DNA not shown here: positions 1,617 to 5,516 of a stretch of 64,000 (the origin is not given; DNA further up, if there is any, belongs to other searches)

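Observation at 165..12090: Locus-level view: ATPase-PglZ fusion, TPR protein and SNF2 helicase in a co-oriented, TA-littered island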

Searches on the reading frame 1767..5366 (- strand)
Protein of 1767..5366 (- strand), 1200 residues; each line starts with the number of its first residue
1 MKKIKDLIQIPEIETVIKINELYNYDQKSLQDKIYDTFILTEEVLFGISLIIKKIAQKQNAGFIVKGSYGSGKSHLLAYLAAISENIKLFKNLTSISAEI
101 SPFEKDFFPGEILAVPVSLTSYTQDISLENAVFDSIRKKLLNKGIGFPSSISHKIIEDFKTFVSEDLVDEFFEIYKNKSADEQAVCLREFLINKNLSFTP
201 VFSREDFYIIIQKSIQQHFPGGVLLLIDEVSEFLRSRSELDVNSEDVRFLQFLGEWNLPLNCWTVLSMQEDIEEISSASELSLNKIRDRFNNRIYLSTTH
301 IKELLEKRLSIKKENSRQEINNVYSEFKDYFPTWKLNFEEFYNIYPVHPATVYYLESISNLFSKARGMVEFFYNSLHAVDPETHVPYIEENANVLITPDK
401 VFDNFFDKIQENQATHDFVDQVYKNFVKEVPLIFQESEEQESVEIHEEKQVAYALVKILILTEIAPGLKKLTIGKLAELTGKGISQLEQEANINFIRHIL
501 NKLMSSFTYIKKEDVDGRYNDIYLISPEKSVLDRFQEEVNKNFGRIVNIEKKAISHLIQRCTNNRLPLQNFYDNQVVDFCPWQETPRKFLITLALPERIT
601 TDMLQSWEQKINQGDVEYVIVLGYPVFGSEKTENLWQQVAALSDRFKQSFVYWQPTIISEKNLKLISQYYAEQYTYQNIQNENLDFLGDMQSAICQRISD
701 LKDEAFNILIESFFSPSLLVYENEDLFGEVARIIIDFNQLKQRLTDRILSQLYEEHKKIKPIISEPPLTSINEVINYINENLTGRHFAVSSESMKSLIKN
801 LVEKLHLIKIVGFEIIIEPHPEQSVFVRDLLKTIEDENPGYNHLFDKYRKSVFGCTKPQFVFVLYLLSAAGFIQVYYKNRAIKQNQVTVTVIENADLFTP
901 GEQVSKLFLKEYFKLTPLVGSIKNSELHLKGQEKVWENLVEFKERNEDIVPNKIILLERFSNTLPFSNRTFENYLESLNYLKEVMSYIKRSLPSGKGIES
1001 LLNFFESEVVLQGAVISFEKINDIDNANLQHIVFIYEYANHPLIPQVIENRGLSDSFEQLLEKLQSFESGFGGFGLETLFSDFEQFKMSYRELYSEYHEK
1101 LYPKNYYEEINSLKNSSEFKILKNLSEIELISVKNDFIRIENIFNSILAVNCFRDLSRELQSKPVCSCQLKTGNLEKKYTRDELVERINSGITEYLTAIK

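Call 75: predict_structure(alignment_id=A6)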
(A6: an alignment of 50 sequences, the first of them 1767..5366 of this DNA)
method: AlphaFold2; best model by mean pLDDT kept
length: 1200 residues; sequences in the alignment: 50
mean_pLDDT: 84.2   pTM: 0.41
mean pLDDT of the five models: 84.2, 83.3, 81.2, 81.2, 80.5
residues with pLDDT >= 90: 370; 70-90: 713; 50-70: 114; < 50: 3
segments of 3 or more residues with pLDDT < 50: none
pLDDT, mean of each block of 10 residues (from residue 1): 84 64 62 72 82 89 78 82 85 81 77 86 78 84 72 82 86 85 78 73 70 82 89 73 77 83 85 54 71 71 70 87 90 84 88 81 67 82 79 90 86 81 87 71 82 92 83 90 83 90 84 82 78 78 87 92 91 90 93 93 95 92 89 92 93 93 93 90 79 89 94 90 83 87 93 93 90 91 82 89 91 89 91 91 93 93 93 87 87 92 73 87 69 84 89 92 88 92 90 82 87 90 87 91 83 86 87 76 91 86 83 88 85 87 84 80 83 64 88 87
secondary structure, 60 per line:
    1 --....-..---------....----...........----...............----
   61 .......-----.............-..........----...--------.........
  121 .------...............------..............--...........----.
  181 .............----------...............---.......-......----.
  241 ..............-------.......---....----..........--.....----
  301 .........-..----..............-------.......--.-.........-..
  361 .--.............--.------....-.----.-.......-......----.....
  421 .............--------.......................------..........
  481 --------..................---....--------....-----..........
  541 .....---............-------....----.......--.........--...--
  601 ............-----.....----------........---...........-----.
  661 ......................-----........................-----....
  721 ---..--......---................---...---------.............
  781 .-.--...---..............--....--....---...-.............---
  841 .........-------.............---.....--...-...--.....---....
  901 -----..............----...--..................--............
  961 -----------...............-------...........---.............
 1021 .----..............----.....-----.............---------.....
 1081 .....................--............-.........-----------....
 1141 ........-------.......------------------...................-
elements in order (helices of 4 or more, strands of 3 or more residues): H19-22 H27-37 H42-56 E61-67 H73-85 H87-96 E112-118 H128-142 H149-162 H165-175 H180-193 H204-218 E222-228 H230-235 H240-254 E262-268 H272-275 H280-289 E292-296 H301-309 H317-330 H338-344 H349-357 H364-376 H398-404 H406-411 H416-433 H442-464 H473-480 H489-506 E510-513 E522-525 H531-545 H549-560 H568-571 E576-582 E585-593 H601-612 E618-622 H633-640 H644-649 E650-654 H660-682 H688-711 E717-720 H728-733 H737-752 H768-781 E786-788 H792-805 E808-811 E814-817 H825-837 H841-849 H857-869 E873-877 E880-882 H889-893 E897-900 H906-919 H929-946 H949-960 H972-986 H994-1004 H1008-1021 H1026-1039 H1044-1048 H1054-1066 H1076-1101 H1104-1115 H1117-1125 H1137-1148 H1156-1162 H1181-1199

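Call 77: fold_search(model_id=the predicted structure, library=pdb)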
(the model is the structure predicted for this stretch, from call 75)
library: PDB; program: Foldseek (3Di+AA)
matches with E <= 10: 640; with E <= 0.001: 29
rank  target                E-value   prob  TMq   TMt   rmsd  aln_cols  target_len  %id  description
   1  9zll_D                1.1e-12  1.00  0.32  0.65   7.5       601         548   17  Complex of N-terminal BrxC walker B, BrxB, and N-termianl PglZ from the Acinetobacter BREX system (released 2026-04-08)
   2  9zll_A                5.0e-12  1.00  0.31  0.63   7.8       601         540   17  Complex of N-terminal BrxC walker B, BrxB, and N-termianl PglZ from the Acinetobacter BREX system (released 2026-04-08)
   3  9zdx_A                5.2e-12  1.00  0.31  0.64   7.6       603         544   18  Dimer of ATPase BrxC containing a Walker B mutation and bound to ATP from the Acinetobacter BREX system (released 2026-04-08)
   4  9zll_B                9.2e-12  1.00  0.28  0.57   8.7       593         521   16  Complex of N-terminal BrxC walker B, BrxB, and N-termianl PglZ from the Acinetobacter BREX system (released 2026-04-08)
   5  9zdx_C                1.0e-11  1.00  0.31  0.61   8.1       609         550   16  Dimer of ATPase BrxC containing a Walker B mutation and bound to ATP from the Acinetobacter BREX system (released 2026-04-08)
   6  9zll_C                3.1e-11  1.00  0.30  0.62   7.7       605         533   17  Complex of N-terminal BrxC walker B, BrxB, and N-termianl PglZ from the Acinetobacter BREX system (released 2026-04-08)
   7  2qby_B                9.5e-06  1.00  0.16  0.46  17.6       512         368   11  Crystal structure of a heterodimer of Cdc6/Orc1 initiators bound to origin DNA (from S. solfataricus) (released 2007-09-11)
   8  7jgr_A                1.0e-05  1.00  0.17  0.44  16.1       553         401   12  Structure of Drosophila ORC bound to DNA (84 bp) and Cdc6 (released 2020-09-09)
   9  7jps_D                1.0e-05  1.00  0.16  0.40  17.5       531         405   12  ORC-DNA: Human Origin Recognition Complex (ORC) with DNA bound in the core (released 2020-09-09)
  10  8hr8_G                1.6e-05  1.00  0.18  0.23  15.3       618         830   12  Structure of heptameric RdrA ring (released 2023-02-01)
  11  4xgc_D                3.7e-05  1.00  0.18  0.42  18.9       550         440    9  Crystal structure of the eukaryotic origin recognition complex (released 2015-04-01)
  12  1w5t_C                5.7e-05  1.00  0.16  0.40  18.7       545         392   10  Structure of the Aeropyrum Pernix ORC2 protein (ADPNP-ADP complexes) (released 2004-10-05)
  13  8hr8_A                1.2e-04  1.00  0.18  0.24  14.6       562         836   13  Structure of heptameric RdrA ring (released 2023-02-01)
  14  8hr8_H                1.5e-04  1.00  0.16  0.21  15.0       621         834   12  Structure of heptameric RdrA ring (released 2023-02-01)
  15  8s0e_D                1.5e-04  1.00  0.17  0.41  16.3       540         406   10  H. sapiens OCCM bound to double stranded DNA (released 2024-10-02)
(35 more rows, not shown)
